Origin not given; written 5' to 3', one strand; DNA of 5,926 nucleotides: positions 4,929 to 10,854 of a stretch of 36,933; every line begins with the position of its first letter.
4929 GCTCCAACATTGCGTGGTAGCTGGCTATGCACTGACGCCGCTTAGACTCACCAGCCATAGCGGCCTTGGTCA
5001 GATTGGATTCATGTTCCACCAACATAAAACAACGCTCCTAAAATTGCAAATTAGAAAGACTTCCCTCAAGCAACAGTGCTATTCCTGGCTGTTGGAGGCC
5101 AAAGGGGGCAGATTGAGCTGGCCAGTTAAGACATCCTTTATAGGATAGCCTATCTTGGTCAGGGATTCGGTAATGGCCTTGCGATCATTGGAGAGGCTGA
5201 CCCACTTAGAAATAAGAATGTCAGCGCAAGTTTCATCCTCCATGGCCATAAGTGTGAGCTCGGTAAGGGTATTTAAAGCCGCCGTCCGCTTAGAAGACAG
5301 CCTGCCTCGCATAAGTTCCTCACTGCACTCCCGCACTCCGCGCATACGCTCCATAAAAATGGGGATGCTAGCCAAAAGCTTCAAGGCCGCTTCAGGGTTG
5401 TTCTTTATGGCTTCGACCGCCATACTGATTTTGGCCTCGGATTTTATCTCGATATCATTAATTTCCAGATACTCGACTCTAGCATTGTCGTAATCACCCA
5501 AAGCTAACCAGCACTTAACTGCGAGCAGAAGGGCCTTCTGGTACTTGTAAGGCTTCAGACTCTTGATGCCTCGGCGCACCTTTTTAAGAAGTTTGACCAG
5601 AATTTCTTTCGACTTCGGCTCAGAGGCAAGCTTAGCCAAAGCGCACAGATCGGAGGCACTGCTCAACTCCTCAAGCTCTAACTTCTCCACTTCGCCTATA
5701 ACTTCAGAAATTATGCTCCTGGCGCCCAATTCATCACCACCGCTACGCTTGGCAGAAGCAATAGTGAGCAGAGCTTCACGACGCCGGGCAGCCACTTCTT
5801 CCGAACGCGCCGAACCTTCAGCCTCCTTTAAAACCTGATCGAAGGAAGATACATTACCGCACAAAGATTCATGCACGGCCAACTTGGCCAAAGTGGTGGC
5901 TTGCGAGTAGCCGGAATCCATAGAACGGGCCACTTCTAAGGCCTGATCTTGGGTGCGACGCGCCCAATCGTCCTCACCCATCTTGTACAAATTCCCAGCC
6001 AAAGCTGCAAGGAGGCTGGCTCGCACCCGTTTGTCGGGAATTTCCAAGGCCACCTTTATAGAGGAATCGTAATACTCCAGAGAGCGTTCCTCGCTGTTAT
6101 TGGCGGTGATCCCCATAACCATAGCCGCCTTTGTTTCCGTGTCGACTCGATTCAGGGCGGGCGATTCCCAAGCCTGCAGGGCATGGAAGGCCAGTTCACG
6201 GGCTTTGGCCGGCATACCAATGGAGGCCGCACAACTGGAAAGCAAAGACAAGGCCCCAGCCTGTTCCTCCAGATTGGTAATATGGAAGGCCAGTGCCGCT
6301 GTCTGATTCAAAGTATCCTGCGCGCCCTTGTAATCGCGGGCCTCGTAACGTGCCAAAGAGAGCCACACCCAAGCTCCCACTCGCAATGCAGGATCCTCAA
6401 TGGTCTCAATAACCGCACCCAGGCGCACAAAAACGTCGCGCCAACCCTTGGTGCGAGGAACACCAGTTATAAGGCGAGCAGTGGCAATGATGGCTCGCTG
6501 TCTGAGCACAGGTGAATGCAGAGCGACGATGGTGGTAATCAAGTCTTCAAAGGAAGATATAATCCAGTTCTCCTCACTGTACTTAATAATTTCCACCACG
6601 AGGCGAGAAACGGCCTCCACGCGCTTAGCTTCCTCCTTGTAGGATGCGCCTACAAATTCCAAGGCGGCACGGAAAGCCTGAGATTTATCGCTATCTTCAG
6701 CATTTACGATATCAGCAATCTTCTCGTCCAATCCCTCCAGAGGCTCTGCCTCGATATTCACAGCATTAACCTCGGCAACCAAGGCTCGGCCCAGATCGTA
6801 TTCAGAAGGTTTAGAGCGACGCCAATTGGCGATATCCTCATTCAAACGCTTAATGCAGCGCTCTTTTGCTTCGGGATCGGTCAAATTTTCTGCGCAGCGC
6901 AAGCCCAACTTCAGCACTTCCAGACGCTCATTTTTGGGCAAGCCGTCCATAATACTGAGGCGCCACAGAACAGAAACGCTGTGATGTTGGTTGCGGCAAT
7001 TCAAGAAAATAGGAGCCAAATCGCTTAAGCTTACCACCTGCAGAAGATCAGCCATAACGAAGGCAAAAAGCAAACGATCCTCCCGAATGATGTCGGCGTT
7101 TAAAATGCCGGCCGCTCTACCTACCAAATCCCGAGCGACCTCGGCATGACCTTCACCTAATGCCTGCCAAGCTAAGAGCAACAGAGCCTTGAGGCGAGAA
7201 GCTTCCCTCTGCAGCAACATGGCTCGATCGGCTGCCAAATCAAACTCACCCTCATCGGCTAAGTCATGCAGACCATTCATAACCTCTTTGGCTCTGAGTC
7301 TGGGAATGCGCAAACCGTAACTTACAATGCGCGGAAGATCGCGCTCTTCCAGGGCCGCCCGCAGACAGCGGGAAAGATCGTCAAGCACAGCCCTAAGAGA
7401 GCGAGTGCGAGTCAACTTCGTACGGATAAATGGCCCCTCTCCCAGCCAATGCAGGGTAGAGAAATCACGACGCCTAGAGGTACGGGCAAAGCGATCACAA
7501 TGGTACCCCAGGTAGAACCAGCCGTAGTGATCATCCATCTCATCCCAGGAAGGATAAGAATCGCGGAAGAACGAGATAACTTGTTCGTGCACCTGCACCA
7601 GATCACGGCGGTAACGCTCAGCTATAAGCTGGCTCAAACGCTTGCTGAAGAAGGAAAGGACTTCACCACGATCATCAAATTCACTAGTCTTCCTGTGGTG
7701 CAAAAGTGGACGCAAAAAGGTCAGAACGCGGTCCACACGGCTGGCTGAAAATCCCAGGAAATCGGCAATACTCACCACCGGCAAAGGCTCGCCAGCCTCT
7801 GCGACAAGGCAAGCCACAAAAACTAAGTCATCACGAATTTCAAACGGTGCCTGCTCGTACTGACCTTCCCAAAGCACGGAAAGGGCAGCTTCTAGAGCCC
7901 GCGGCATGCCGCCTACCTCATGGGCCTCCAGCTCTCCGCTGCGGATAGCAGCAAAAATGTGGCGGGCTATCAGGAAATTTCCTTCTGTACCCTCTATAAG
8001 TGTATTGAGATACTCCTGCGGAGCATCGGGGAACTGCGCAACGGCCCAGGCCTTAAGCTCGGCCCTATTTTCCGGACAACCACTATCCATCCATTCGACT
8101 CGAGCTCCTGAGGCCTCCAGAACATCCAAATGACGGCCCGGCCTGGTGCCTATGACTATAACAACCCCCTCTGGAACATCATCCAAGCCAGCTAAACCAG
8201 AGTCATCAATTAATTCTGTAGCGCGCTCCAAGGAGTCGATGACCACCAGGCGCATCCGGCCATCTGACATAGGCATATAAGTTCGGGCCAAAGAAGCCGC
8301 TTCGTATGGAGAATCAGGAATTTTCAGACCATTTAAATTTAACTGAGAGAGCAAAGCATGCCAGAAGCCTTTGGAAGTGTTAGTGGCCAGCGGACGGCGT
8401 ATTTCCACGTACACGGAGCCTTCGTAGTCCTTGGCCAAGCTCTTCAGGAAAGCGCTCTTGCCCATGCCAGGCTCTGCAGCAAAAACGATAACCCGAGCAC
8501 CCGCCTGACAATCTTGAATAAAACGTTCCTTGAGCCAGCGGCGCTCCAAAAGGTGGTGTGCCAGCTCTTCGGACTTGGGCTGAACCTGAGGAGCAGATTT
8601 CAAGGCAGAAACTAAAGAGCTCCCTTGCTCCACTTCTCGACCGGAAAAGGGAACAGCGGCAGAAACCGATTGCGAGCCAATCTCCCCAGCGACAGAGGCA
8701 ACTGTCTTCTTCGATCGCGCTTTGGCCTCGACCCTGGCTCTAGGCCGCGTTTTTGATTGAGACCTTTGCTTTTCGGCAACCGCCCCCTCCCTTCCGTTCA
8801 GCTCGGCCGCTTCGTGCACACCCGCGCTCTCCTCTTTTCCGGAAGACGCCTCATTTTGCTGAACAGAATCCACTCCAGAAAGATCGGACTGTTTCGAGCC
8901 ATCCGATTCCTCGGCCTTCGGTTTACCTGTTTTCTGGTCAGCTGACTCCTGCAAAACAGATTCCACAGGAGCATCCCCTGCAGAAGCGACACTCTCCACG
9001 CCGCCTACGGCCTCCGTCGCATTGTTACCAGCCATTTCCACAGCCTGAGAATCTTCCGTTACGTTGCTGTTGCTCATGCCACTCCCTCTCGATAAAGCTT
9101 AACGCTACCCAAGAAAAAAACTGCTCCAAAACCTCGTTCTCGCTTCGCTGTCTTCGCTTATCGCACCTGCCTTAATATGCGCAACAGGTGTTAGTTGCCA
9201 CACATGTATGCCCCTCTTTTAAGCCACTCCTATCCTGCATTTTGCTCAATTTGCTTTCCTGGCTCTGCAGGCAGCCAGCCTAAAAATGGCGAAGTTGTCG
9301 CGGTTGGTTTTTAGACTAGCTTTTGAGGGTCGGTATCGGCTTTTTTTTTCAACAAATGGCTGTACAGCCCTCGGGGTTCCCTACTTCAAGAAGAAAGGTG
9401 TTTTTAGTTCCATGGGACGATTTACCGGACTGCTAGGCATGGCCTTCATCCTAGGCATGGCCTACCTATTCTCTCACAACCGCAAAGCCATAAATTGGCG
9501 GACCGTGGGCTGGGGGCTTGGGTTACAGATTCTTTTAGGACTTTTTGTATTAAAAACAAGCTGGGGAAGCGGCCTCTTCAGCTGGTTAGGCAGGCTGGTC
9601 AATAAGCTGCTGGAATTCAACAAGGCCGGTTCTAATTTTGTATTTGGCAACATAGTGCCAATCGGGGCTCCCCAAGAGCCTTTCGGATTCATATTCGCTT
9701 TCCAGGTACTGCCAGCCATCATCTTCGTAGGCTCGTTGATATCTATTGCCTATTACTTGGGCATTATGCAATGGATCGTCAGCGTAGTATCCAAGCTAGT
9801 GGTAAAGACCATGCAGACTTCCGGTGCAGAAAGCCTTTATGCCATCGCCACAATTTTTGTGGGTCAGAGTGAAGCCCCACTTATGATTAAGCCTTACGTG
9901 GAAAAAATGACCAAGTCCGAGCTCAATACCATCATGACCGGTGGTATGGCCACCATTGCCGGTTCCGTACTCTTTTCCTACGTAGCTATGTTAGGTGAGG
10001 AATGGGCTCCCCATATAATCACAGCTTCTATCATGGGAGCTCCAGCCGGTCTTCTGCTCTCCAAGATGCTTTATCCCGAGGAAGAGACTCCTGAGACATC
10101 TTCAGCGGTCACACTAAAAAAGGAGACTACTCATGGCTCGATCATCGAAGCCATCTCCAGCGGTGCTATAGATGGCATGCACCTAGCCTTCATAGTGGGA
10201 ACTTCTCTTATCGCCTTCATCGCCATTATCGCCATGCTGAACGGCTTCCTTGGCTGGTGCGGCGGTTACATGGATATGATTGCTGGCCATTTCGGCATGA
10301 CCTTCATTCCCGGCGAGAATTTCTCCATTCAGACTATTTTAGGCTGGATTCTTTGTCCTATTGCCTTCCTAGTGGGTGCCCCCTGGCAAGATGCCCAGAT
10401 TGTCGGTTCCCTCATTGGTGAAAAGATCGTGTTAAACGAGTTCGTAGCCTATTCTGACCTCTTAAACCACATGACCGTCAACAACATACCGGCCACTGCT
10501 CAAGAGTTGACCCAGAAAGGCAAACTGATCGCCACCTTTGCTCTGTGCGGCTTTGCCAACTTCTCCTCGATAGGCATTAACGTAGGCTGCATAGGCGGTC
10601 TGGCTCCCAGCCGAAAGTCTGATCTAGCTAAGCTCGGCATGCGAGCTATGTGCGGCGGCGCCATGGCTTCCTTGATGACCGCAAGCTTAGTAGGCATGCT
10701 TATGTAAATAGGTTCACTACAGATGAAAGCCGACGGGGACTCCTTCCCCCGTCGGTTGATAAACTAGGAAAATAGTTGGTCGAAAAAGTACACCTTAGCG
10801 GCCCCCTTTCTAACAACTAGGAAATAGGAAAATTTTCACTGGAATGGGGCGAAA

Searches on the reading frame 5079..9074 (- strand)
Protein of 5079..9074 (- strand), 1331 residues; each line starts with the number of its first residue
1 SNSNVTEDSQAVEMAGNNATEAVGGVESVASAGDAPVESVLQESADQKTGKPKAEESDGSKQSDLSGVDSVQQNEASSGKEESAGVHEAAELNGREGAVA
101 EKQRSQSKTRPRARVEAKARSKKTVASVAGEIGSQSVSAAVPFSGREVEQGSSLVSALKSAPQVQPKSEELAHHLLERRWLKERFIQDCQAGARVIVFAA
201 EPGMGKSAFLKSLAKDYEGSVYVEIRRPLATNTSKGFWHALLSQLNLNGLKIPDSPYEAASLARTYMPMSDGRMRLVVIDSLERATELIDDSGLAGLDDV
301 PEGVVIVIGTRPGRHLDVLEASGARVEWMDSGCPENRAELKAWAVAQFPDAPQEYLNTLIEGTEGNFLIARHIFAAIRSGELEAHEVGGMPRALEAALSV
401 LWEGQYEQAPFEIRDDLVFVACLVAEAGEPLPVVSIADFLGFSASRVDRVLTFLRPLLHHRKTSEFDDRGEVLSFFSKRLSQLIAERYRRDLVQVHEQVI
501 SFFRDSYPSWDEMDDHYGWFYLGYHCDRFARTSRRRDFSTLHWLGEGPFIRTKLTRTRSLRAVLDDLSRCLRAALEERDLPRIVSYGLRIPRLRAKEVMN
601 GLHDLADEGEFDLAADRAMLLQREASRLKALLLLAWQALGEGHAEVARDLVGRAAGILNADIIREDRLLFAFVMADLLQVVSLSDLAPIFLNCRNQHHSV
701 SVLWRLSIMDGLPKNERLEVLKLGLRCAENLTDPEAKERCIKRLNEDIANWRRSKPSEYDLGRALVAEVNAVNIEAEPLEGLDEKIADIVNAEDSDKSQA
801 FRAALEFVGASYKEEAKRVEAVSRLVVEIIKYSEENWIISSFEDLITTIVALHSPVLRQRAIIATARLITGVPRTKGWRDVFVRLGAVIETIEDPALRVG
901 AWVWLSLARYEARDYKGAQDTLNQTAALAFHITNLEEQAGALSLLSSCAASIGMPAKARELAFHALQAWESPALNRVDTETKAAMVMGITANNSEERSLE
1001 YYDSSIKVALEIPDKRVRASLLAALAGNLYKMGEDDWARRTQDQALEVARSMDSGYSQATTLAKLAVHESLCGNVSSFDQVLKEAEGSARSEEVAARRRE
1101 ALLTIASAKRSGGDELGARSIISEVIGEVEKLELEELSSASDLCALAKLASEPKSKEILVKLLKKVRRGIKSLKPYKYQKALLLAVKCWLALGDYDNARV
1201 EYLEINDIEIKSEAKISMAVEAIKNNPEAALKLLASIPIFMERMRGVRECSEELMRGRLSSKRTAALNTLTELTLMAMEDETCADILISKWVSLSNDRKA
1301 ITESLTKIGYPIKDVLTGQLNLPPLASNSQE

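Call 27: search_protein_families(library=pfam, proteins=[window:5079-9074:-], max_evalue=0.001)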
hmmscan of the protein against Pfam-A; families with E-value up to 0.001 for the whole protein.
window:5079-9074:- (1331 aa): 1 family
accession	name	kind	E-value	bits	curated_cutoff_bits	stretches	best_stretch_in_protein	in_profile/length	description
PF13401.12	AAA_22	-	1.5e-05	25.7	27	1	192-284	4-95/130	AAA domain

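Call 56: search_protein_families(library=ncbifam, proteins=[window:5079-9074:-], max_evalue=0.001)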
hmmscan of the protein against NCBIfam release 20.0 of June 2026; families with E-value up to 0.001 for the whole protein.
window:5079-9074:- (1331 aa): 0 families

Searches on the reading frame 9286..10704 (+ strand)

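Call 27: search_protein_families(library=pfam, proteins=[window:9286-10704:+], max_evalue=0.001)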
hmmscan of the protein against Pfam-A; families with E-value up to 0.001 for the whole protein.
window:9286-10704:+ (473 aa): 3 families
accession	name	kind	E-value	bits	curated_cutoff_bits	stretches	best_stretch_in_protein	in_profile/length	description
PF07662.18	Nucleos_tra2_C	-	2.8e-74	249.8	32.3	1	243-470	1-213/213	Na+ dependent nucleoside transporter C-terminus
PF01773.25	Nucleos_tra2_N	-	6.4e-29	100.7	27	1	50-122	1-73/74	Na+ dependent nucleoside transporter N-terminus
PF07670.19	Gate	-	1.4e-16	61.3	29.6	1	138-238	1-103/104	Nucleoside recognition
